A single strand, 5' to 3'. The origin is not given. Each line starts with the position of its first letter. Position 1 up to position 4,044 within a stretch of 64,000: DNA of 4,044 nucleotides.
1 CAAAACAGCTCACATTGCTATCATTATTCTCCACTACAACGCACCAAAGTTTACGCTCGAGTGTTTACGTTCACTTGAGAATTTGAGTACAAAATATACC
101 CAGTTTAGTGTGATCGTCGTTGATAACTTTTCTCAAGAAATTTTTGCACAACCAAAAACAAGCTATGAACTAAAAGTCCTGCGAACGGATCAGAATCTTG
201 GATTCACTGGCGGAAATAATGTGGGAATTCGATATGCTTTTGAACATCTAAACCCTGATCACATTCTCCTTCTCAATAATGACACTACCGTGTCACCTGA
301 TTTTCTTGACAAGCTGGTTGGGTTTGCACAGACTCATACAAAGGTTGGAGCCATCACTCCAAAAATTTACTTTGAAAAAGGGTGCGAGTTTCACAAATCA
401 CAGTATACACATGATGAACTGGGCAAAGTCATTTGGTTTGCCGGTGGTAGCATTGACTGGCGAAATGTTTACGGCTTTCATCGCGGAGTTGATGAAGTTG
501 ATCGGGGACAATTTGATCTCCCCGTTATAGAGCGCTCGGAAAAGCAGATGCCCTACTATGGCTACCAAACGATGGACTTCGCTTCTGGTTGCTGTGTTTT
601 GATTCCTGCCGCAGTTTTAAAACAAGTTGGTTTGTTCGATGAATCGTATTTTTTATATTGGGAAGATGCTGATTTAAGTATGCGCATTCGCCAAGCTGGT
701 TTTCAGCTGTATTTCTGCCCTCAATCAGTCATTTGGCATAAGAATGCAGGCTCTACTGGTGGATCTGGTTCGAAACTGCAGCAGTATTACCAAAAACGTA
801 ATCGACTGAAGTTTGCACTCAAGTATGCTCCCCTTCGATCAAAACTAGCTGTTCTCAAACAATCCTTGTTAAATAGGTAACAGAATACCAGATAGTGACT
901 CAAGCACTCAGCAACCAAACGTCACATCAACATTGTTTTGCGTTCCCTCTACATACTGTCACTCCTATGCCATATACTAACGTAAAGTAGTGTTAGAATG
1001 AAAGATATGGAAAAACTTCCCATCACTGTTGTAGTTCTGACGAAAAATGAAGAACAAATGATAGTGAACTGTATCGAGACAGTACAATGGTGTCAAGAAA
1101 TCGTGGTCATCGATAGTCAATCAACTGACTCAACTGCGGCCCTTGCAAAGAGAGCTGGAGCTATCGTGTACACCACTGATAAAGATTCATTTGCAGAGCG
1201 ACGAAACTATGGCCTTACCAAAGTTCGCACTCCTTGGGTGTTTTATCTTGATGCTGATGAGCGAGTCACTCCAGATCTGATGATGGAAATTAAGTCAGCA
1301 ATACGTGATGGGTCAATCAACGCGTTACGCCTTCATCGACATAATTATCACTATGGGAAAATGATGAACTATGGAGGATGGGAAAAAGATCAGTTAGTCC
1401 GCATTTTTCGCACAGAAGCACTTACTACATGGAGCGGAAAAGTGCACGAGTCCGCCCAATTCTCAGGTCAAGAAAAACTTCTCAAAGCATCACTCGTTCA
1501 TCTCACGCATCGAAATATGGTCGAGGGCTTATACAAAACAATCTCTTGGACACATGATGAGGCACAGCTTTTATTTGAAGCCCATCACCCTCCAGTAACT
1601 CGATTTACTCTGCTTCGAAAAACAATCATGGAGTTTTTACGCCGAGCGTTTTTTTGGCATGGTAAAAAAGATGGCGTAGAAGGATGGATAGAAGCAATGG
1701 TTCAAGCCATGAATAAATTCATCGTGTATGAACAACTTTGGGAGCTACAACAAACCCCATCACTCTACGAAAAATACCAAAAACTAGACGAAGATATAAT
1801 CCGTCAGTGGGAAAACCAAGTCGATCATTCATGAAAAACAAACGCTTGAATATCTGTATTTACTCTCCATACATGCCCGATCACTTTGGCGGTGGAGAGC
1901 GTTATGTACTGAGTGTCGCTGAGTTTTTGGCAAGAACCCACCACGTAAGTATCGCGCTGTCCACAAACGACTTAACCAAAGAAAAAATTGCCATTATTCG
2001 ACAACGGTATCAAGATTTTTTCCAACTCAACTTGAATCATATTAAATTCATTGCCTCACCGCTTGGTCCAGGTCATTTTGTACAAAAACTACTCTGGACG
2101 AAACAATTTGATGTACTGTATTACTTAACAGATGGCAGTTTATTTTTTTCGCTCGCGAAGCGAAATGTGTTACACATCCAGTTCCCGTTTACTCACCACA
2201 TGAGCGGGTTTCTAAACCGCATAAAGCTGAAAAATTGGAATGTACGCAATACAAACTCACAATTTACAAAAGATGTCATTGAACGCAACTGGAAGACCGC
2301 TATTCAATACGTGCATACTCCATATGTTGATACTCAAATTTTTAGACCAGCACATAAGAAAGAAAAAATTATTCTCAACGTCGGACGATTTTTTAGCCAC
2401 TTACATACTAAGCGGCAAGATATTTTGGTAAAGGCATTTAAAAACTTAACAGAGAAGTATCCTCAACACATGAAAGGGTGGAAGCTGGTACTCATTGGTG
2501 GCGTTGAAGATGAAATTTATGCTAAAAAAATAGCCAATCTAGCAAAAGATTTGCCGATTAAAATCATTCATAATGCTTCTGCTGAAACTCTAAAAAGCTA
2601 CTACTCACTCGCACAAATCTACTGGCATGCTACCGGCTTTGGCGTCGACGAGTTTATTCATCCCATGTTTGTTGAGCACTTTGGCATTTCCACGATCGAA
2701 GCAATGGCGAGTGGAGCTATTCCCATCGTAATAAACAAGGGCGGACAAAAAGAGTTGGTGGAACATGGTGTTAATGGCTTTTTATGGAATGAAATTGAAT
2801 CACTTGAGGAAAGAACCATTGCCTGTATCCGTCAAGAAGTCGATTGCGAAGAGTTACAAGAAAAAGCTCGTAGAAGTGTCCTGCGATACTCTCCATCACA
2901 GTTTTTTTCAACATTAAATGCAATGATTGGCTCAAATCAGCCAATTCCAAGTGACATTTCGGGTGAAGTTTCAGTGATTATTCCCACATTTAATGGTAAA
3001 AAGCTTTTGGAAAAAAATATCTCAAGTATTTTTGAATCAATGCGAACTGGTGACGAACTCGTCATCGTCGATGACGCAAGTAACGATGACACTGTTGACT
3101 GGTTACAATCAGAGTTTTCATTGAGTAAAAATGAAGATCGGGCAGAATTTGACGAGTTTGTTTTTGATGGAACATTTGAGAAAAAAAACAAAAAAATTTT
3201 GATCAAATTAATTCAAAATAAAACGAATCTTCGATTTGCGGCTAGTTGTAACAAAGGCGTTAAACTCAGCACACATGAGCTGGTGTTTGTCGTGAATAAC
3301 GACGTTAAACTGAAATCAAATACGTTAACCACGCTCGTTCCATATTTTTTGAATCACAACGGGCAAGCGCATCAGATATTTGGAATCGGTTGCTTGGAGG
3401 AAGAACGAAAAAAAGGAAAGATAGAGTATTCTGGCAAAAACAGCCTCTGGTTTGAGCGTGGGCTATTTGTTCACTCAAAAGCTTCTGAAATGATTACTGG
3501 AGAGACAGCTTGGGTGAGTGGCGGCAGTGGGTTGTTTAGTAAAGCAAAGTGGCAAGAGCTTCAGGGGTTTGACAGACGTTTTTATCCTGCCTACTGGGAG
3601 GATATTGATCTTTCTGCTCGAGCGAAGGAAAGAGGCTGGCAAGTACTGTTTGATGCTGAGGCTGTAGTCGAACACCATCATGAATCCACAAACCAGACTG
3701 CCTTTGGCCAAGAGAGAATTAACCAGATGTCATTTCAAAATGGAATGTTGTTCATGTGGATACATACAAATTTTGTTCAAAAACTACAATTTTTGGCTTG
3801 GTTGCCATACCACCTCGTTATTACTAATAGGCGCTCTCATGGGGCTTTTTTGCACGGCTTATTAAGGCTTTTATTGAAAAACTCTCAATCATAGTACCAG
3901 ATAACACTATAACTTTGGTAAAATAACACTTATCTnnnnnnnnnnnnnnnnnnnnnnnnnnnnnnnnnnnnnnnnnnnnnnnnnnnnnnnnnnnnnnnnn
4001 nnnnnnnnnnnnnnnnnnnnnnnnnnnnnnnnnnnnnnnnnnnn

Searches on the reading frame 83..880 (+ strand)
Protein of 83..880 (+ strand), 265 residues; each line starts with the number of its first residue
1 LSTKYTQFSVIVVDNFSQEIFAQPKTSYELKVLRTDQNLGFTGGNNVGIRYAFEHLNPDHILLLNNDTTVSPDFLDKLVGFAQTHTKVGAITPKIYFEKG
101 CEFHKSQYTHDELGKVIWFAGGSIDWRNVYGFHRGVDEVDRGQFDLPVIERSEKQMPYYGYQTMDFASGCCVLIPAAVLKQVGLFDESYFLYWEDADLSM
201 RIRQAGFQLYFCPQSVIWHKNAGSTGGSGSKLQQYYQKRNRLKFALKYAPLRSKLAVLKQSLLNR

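Call 8: search_protein_families(library=pfam, proteins=[window:83-880:+], max_evalue=0.01)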
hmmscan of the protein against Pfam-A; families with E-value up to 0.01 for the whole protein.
window:83-880:+ (265 aa): 4 families
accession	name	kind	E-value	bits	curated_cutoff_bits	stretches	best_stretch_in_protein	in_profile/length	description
PF13641.12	Glyco_tranf_2_3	-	3.2e-17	63.8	27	1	19-241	50-226/230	Glycosyltransferase like family 2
PF00535.33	Glycos_transf_2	-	7.5e-11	42.7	23.3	1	5-108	25-128/168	Glycosyl transferase family 2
PF13632.12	Glyco_trans_2_3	-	9.4e-11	42.3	27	1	60-240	1-137/198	Glycosyl transferase family group 2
PF13506.12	Glyco_transf_21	-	0.00027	20.9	21.7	1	162-220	97-155/174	Glycosyl transferase family 21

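Call 44: search_protein_families(library=ncbifam, proteins=[window:83-880:+], max_evalue=0.001)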
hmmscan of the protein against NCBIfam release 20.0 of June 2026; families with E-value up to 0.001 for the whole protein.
window:83-880:+ (265 aa): 7 families
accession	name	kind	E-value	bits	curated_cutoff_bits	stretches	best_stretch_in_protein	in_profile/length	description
TIGR01556.1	rhamnosyltran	subfamily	4e-18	65.6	200.55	2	166-244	149-235/281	rhamnosyltransferase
NF041875.1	EPS_EpsD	equivalog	6.8e-11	42.1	370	1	174-221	162-208/325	exopolysaccharide biosynthesis glycosyltransferase EpsD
TIGR03965.1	mycofact_glyco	equivalog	4.7e-10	38.9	280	1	168-220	230-281/467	mycofactocin biosynthesis glycosyltransferase MftF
NF038302.1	EPS_HpsE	equivalog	4.5e-07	29.1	300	1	4-96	30-125/307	hormogonium polysaccharide biosynthesis glycosyltransferase HpsE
NF038299.1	EPS_HpsN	equivalog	5.4e-07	28.9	425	0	2-113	25-137/317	hormogonium polysaccharide biosynthesis glycosyltransferase HpsN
TIGR03937.1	PgaC_IcaA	equivalog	4e-06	26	422.3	0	167-218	200-249/407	poly-beta-1,6-N-acetyl-D-glucosamine synthase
TIGR04283.1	glyco_like_mftF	equivalog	0.00051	19.7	182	0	171-217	140-183/221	TIGR04283 family arsenosugar biosynthesis glycosyltransferase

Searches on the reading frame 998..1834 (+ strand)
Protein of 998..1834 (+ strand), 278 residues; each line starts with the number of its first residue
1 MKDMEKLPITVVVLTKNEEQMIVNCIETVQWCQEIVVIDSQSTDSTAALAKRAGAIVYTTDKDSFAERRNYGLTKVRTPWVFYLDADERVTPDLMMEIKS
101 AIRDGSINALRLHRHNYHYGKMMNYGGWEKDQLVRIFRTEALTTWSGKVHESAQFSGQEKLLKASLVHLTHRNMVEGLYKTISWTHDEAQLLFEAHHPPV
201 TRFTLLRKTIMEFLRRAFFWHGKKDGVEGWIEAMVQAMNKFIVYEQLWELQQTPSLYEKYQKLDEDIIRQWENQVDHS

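Call 8: search_protein_families(library=pfam, proteins=[window:998-1834:+], max_evalue=0.01)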
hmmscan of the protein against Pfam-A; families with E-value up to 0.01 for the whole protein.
window:998-1834:+ (278 aa): 3 families
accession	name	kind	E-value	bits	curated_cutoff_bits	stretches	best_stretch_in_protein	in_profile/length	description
PF00535.33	Glycos_transf_2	-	5.7e-15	56.1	23.3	1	10-111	1-114/168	Glycosyl transferase family 2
PF13704.12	Glyco_tranf_2_4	-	0.00033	21.5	27.5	1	17-90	2-84/98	Glycosyl transferase family 2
PF10111.15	Glyco_tranf_2_2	-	0.0005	20.1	27.3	1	32-102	29-106/276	Glycosyltransferase like family 2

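Call 44: search_protein_families(library=ncbifam, proteins=[window:998-1834:+], max_evalue=0.001)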
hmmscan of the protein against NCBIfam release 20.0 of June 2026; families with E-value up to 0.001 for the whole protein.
window:998-1834:+ (278 aa): 7 families
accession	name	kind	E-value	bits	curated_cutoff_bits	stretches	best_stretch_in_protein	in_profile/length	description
TIGR04283.1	glyco_like_mftF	equivalog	8.4e-12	45.1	182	1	9-109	1-104/221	TIGR04283 family arsenosugar biosynthesis glycosyltransferase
TIGR04195.1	S_glycosyl_SunS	equivalog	3.5e-11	42.6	350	1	8-151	58-200/421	SunS family peptide S-glycosyltransferase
NF010496.0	PRK13915.1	equivalog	2.7e-09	36.5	262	1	6-62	30-93/307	glucosyl-3-phosphoglycerate synthase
TIGR04182.1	glyco_TIGR04182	equivalog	1.1e-08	34.8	325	1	9-106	2-101/293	S-layer glycoprotein N-glycosyltransferase AglJ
TIGR03965.1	mycofact_glyco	equivalog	0.00036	19.5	280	1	8-98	75-175/467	mycofactocin biosynthesis glycosyltransferase MftF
NF007482.0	PRK10073.1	equivalog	0.00055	19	423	1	9-97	8-105/334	glycosyltransferase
NF047683.1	TeichurnBiosyTuaG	equivalog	0.00088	19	400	0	8-94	7-103/252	teichuronic acid biosynthesis protein TuaG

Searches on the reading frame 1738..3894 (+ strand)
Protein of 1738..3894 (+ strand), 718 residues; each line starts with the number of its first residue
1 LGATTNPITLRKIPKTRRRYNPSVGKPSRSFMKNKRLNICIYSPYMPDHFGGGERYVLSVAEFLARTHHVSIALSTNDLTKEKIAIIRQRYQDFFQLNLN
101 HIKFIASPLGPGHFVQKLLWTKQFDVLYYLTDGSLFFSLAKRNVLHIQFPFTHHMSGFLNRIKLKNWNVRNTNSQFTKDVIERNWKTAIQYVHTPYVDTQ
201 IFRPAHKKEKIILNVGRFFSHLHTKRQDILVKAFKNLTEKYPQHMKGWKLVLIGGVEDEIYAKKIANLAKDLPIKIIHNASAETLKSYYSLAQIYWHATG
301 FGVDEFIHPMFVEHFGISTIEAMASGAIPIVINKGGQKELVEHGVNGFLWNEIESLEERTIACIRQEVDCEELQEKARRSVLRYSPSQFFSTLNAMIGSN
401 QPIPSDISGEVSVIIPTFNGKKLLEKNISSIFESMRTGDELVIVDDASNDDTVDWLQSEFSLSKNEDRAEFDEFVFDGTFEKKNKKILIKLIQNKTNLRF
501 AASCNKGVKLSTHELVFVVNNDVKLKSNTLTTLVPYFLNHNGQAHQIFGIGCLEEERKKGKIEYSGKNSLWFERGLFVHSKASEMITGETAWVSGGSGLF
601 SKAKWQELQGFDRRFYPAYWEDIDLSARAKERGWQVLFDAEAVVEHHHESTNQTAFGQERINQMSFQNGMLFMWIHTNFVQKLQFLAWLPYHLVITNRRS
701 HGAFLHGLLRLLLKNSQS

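Call 8: search_protein_families(library=pfam, proteins=[window:1738-3894:+], max_evalue=0.01)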
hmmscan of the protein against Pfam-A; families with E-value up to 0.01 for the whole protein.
window:1738-3894:+ (718 aa): 8 families
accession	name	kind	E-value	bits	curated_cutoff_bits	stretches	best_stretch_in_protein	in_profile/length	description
PF00534.26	Glycos_transf_1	-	8.3e-23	81.2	26.4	1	204-379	9-171/172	Glycosyl transferases group 1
PF00535.33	Glycos_transf_2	-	9.2e-17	61.9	23.3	1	412-543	1-111/168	Glycosyl transferase family 2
PF13692.12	Glyco_trans_1_4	-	2.2e-16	60.9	27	1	210-363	2-139/142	Glycosyl transferases group 1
PF13641.12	Glyco_tranf_2_3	-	6.6e-13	49.6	27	1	411-658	3-223/230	Glycosyltransferase like family 2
PF13439.12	Glyco_transf_4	-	0.00025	21.6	28.5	1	50-171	1-121/170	Glycosyltransferase Family 4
PF13632.12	Glyco_trans_2_3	-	0.00077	19.8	27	1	583-660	62-137/198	Glycosyl transferase family group 2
PF20706.3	GT4-conflict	-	0.003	17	26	1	192-334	176-312/385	Family 4 Glycosyltransferase in conflict systems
PF15924.11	ALG11_N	-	0.0042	17.6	29.8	0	39-121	4-85/209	ALG11 mannosyltransferase N-terminus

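Call 44: search_protein_families(library=ncbifam, proteins=[window:1738-3894:+], max_evalue=0.001)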
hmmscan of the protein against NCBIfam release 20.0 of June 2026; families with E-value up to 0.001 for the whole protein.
window:1738-3894:+ (718 aa): 30 families (the best 25 are shown)
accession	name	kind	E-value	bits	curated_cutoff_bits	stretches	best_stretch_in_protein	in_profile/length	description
TIGR03965.1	mycofact_glyco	equivalog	7e-14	51.5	280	1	484-651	126-285/467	mycofactocin biosynthesis glycosyltransferase MftF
NF041875.1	EPS_EpsD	equivalog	1.6e-12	47.5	370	1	411-653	1-213/325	exopolysaccharide biosynthesis glycosyltransferase EpsD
TIGR03999.1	thiol_BshA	equivalog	2.2e-11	43.3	273.7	1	204-388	194-361/375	N-acetyl-alpha-D-glucosaminyl L-malate synthase BshA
TIGR03937.1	PgaC_IcaA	equivalog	3.5e-10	39.4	422.3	1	402-458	38-94/407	poly-beta-1,6-N-acetyl-D-glucosamine synthase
TIGR04063.1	stp3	hypoth_equivalog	2.5e-09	36.5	442.05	1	210-381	214-375/397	TIGR04063 family PEP-CTERM/XrtA system glycosyltransferase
TIGR04283.1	glyco_like_mftF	equivalog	3.7e-09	36.5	182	1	411-643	1-183/221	TIGR04283 family arsenosugar biosynthesis glycosyltransferase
NF038299.1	EPS_HpsN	equivalog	2.8e-08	33.1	425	1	411-686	3-254/317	hormogonium polysaccharide biosynthesis glycosyltransferase HpsN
NF053739.1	GlytfEpsEBac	equivalog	3.8e-08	32.7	450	1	410-553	2-121/265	glycosyltransferase EpsE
NF049988.1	MGlcDAGSynMgs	equivalog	4.9e-08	32.7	400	1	227-391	228-378/398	alpha-monoglucosyldiacylglycerol synthase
NF047683.1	TeichurnBiosyTuaG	equivalog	5.9e-08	32.6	400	1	409-458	6-55/252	teichuronic acid biosynthesis protein TuaG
NF012028.0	PRK15484.1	subfamily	9e-08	31.6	618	1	207-379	191-356/380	lipopolysaccharide N-acetylglucosaminyltransferase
NF050050.1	ProtGlycPglI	equivalog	2.1e-07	30.6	500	1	410-471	3-61/306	GalNAc(5)-diNAcBac-PP-undecaprenol beta-1,3-glucosyltransferase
TIGR03449.1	mycothiol_MshA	equivalog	2.1e-07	30.2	462.5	1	207-351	218-352/406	D-inositol-3-phosphate glycosyltransferase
TIGR02472.1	sucr_P_syn_N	equivalog_domain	2.9e-07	29.7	576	1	298-355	338-393/439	sucrose-phosphate synthase, putative, glycosyltransferase domain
NF041876.1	EPS_EpsE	equivalog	3.2e-07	29.9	400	1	304-383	297-378/389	exopolysaccharide biosynthesis GT4 family glycosyltransferase EpsE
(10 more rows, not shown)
